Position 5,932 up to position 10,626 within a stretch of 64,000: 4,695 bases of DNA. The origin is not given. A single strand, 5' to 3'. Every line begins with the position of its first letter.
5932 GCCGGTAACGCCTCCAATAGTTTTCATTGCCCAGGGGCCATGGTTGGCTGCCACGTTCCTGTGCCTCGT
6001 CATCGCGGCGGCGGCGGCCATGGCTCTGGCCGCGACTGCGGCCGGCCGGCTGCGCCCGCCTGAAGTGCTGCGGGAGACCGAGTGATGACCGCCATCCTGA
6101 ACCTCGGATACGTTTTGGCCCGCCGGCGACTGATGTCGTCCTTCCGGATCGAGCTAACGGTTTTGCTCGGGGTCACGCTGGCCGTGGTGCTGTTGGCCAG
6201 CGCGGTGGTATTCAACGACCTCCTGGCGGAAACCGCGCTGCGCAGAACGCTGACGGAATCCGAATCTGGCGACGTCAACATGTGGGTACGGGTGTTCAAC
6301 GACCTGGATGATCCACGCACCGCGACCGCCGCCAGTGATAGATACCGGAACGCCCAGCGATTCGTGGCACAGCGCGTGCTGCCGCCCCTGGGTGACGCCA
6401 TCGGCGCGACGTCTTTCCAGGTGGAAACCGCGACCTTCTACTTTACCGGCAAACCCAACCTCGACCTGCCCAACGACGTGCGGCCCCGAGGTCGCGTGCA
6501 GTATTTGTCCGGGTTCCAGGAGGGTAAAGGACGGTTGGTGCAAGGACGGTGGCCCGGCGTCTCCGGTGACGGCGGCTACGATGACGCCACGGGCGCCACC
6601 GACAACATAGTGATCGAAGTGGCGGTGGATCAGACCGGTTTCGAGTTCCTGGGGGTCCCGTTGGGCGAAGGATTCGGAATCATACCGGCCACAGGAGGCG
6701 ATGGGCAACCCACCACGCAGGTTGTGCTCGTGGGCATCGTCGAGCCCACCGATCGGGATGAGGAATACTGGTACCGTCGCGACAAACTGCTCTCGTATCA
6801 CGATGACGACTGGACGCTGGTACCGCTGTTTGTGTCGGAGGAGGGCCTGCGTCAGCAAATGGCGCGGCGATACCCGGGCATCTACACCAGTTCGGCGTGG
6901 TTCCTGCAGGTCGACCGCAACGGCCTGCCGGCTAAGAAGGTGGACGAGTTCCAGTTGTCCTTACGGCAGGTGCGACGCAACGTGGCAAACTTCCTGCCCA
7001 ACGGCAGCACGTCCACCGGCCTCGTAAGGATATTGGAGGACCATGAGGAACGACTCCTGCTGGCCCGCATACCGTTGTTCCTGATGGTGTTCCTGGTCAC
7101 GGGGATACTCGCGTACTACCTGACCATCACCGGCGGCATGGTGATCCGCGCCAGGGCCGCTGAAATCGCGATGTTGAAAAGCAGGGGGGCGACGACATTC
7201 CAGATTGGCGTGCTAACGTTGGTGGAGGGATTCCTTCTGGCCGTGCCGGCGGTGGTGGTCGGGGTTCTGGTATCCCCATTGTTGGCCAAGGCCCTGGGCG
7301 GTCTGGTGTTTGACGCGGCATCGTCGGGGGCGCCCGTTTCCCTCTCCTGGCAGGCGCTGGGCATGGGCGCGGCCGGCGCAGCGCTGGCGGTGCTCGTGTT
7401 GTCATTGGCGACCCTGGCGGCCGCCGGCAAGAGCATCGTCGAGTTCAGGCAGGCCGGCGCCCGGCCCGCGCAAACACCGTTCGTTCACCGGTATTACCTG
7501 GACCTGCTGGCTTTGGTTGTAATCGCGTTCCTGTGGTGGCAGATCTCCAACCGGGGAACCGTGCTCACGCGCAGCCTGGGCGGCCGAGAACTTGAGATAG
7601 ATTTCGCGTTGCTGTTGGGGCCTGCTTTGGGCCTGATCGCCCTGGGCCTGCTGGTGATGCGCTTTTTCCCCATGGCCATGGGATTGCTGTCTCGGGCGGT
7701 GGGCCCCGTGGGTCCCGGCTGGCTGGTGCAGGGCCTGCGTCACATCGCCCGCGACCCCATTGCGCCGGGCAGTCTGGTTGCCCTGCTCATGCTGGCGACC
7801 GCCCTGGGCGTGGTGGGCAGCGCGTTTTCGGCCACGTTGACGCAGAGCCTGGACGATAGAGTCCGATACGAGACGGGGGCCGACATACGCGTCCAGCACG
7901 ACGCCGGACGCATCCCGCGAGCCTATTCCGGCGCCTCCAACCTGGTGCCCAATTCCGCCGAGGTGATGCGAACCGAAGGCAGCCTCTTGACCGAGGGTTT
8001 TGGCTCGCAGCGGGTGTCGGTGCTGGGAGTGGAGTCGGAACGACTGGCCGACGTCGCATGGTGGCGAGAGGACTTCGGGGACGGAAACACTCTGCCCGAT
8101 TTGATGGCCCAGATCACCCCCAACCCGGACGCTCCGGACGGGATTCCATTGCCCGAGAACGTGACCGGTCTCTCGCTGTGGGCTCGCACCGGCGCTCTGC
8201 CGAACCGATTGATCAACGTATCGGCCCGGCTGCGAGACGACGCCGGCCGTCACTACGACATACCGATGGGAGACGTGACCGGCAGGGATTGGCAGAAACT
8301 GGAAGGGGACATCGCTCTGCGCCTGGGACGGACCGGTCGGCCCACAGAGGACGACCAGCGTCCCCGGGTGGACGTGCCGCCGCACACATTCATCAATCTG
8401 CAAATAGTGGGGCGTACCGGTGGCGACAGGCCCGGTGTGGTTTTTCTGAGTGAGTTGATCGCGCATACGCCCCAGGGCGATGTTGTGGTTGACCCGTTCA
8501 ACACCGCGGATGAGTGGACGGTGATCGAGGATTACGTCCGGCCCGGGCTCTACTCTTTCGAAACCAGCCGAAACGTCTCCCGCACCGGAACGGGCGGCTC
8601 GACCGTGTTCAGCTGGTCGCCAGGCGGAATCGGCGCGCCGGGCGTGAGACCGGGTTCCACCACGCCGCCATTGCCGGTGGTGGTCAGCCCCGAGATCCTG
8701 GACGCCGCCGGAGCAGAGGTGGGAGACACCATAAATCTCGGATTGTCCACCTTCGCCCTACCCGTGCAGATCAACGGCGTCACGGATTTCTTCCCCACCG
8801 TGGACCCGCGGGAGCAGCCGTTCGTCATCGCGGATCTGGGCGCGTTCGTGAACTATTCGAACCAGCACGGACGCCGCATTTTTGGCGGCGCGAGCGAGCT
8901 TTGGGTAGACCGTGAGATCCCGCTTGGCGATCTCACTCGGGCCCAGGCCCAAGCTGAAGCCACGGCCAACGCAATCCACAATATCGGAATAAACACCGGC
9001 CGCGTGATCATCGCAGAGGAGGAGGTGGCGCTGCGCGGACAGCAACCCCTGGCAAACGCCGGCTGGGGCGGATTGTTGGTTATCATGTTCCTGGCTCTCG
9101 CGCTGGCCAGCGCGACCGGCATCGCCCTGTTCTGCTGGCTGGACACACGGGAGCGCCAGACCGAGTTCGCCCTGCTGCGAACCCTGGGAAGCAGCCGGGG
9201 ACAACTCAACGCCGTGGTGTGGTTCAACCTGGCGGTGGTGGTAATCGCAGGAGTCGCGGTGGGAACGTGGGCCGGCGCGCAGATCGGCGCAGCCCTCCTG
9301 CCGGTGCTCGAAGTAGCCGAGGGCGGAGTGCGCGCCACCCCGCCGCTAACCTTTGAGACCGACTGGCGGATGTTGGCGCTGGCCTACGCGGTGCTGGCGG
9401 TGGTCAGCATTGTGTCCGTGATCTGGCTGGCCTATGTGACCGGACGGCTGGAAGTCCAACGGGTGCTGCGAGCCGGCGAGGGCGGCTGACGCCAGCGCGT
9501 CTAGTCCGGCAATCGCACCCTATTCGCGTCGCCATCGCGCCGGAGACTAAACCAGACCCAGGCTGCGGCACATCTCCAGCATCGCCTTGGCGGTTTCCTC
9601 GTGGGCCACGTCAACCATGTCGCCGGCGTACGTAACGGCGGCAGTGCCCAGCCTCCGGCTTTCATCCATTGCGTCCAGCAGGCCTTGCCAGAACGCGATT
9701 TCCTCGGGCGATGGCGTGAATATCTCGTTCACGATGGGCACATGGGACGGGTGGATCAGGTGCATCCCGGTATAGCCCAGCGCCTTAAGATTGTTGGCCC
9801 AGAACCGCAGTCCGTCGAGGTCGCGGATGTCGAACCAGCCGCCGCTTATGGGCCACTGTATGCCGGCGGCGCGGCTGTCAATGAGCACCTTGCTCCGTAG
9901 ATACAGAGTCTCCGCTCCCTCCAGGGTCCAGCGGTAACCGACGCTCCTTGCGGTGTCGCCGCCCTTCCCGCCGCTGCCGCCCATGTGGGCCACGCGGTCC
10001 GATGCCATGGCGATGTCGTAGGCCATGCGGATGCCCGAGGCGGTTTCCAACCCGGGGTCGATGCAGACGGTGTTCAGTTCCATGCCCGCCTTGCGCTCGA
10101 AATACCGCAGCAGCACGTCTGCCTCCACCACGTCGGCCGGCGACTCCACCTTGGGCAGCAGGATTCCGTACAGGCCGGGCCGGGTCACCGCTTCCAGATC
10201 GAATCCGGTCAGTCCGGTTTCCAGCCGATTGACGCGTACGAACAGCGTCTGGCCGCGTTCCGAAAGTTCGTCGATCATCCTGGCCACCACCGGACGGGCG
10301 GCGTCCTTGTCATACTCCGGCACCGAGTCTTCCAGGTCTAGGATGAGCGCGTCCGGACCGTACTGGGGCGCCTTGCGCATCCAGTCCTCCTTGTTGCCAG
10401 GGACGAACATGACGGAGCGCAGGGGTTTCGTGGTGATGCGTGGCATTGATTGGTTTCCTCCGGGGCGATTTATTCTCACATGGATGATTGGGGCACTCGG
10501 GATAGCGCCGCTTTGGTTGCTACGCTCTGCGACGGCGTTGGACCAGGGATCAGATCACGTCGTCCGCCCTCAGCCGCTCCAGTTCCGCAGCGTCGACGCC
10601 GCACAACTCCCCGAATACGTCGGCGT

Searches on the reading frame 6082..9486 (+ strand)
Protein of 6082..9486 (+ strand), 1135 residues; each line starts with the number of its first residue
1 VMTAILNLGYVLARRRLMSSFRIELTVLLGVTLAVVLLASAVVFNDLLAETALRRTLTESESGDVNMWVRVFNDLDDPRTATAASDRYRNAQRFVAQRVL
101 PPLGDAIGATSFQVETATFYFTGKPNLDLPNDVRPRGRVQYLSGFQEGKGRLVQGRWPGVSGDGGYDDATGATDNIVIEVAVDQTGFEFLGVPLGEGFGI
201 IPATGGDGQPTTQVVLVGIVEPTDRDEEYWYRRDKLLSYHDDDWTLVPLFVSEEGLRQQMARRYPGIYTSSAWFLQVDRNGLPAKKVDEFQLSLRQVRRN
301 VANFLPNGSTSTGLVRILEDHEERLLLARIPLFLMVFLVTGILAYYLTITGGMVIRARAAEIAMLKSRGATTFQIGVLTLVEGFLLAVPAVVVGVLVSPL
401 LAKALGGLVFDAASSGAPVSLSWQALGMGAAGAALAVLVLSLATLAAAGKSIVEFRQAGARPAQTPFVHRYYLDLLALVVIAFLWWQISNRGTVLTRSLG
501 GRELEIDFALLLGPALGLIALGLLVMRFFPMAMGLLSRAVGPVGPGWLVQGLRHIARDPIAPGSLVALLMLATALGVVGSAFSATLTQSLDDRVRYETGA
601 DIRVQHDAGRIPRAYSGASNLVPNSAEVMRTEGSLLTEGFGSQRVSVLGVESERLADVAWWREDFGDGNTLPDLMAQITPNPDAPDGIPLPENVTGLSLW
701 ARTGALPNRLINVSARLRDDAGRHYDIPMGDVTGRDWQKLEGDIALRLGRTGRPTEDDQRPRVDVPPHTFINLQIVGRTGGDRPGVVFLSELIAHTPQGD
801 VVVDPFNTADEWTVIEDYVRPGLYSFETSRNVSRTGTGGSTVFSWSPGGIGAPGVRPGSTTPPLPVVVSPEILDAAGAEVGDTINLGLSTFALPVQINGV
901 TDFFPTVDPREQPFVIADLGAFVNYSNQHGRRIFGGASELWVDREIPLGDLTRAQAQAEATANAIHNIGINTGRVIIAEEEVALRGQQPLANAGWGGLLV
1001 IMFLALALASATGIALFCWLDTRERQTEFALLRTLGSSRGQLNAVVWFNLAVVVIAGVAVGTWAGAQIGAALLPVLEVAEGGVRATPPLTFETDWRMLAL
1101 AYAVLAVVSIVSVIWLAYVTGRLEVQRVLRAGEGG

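Call 47: search_protein_families(library=pfam, proteins=[window:6082-9486:+], max_evalue=0.001)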
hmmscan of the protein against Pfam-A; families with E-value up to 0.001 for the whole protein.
window:6082-9486:+ (1135 aa): 1 family
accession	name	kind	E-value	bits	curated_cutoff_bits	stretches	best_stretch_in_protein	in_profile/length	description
PF02687.27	FtsX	-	8e-14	52.2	25.5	2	1001-1119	2-114/120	FtsX-like permease C-terminal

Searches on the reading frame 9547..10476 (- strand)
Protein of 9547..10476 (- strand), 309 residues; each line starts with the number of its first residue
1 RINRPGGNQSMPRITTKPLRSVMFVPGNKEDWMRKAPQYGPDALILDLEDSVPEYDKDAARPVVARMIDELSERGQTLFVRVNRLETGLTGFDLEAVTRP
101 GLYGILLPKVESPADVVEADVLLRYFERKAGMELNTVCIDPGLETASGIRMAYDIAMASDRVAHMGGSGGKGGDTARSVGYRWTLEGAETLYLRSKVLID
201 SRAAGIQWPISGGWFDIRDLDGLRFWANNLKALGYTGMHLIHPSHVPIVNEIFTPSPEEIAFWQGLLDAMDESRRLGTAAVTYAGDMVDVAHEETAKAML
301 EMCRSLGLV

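Call 47: search_protein_families(library=pfam, proteins=[window:9547-10476:-], max_evalue=0.001)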
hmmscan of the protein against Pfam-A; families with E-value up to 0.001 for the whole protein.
window:9547-10476:- (309 aa): 2 families
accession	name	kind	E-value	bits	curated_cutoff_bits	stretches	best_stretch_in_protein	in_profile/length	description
PF03328.21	HpcH_HpaI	-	3.1e-42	144.8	25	1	20-243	1-221/221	HpcH/HpaI aldolase/citrate lyase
PF15617.12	C-C_Bond_Lyase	-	9.1e-10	38.6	28.4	1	21-149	9-143/320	C-C_Bond_Lyase of the TIM-Barrel fold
